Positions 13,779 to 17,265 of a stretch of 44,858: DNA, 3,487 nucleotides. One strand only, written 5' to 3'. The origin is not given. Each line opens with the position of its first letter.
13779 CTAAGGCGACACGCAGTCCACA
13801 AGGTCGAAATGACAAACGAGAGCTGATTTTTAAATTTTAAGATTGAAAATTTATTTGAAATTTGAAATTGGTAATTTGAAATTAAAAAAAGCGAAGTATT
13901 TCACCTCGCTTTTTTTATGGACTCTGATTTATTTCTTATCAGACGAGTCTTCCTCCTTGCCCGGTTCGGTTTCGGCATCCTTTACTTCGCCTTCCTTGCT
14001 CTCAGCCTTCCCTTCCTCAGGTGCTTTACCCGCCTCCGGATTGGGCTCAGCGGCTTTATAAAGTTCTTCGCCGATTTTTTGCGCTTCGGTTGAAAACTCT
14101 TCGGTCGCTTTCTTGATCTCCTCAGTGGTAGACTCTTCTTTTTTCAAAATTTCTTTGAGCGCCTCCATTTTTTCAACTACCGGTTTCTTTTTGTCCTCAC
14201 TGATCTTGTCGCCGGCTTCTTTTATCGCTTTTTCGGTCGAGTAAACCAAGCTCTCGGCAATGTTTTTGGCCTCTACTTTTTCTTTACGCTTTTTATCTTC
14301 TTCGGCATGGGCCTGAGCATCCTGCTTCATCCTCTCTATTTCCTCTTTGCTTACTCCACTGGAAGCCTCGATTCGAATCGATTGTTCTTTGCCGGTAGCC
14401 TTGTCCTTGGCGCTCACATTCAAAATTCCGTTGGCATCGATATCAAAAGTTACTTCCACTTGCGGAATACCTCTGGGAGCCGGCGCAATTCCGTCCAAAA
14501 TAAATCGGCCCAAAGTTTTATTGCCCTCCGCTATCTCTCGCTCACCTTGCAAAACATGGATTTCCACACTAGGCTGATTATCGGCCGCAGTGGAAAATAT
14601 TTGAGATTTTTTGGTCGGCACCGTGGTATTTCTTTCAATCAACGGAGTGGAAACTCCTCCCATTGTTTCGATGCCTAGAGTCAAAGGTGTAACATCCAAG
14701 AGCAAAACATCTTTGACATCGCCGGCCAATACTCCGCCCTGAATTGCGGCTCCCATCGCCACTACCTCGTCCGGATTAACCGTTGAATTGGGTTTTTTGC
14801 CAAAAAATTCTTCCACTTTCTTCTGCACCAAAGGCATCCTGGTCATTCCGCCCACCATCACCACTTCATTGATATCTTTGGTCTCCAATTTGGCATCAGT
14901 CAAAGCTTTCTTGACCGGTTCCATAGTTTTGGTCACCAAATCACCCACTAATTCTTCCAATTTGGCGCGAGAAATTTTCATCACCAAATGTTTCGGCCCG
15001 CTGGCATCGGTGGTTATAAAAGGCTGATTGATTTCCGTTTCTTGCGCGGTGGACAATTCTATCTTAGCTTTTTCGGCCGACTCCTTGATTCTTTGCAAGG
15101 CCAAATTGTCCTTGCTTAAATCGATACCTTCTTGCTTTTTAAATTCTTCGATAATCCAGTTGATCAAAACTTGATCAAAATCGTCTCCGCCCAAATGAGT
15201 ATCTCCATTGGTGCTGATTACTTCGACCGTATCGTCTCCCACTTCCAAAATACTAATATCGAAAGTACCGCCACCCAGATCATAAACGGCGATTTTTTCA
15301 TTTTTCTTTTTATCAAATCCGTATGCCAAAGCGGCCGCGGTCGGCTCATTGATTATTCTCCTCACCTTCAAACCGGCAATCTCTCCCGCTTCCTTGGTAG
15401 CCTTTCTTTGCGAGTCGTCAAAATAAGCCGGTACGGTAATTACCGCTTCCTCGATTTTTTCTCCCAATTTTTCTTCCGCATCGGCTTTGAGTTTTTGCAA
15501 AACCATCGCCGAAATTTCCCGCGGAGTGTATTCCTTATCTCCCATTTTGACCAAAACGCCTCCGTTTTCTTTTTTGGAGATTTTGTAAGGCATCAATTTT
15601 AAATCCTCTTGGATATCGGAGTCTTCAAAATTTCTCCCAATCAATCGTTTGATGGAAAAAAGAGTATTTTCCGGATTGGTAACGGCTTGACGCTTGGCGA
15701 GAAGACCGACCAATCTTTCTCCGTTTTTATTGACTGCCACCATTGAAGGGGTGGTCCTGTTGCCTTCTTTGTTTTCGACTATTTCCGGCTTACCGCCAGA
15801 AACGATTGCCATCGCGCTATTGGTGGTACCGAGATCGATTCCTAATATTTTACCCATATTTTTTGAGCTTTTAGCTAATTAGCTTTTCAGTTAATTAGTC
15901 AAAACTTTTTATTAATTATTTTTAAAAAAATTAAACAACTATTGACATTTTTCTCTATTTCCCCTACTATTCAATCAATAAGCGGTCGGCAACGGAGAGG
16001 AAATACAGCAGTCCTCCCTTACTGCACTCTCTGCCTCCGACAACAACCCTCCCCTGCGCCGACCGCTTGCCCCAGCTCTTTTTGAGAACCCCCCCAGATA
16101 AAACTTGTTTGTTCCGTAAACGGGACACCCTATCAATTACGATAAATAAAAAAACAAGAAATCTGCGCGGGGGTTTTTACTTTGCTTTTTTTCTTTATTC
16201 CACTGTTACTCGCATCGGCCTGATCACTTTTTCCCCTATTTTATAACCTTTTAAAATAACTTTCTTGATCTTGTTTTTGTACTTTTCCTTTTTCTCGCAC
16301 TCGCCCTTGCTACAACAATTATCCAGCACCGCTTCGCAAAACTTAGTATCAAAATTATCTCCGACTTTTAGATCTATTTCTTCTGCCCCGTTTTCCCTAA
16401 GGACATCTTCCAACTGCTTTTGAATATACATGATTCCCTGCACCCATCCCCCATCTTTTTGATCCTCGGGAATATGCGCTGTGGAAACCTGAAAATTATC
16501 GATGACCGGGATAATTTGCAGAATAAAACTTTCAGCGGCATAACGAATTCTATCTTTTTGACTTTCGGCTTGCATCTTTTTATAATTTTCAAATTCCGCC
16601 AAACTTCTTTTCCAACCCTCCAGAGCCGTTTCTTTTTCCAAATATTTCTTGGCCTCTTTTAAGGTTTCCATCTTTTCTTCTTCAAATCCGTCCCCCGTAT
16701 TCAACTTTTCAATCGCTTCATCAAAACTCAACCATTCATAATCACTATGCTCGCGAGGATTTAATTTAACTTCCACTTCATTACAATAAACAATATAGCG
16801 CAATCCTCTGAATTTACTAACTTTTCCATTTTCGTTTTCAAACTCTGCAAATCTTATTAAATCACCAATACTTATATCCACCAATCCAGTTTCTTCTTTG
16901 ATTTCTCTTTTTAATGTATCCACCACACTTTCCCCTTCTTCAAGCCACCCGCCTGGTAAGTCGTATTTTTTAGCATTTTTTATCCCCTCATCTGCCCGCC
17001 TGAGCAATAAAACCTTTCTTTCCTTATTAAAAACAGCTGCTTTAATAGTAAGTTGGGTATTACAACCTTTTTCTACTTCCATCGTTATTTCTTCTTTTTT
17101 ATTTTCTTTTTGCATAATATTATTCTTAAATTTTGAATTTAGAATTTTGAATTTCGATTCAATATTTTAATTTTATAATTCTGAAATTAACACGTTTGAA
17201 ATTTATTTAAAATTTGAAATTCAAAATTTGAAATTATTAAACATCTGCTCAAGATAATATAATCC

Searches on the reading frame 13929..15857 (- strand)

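Call 80: search_protein_families(library=pfam, proteins=[window:13929-15857:-], max_evalue=0.00001)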
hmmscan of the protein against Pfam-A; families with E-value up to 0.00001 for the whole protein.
window:13929-15857:- (642 aa): 2 families
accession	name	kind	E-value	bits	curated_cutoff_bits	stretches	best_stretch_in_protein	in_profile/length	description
PF00012.26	HSP70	-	1.5e-259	862.7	20.6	1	4-600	1-598/599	Hsp70 protein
PF06723.19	MreB_Mbl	-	2e-16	60.2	27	1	117-371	75-316/327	MreB/Mbl protein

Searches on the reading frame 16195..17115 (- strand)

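Call 80: search_protein_families(library=pfam, proteins=[window:16195-17115:-], max_evalue=0.00001)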
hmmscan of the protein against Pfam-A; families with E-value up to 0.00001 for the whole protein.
window:16195-17115:- (306 aa): 2 families
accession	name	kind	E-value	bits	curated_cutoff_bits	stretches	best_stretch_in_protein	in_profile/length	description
PF01025.24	GrpE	-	1.2e-30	106.9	25.8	1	145-305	16-163/165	GrpE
PF00293.34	NUDIX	-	2.4e-18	66.9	21.1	1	22-139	4-124/134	NUDIX domain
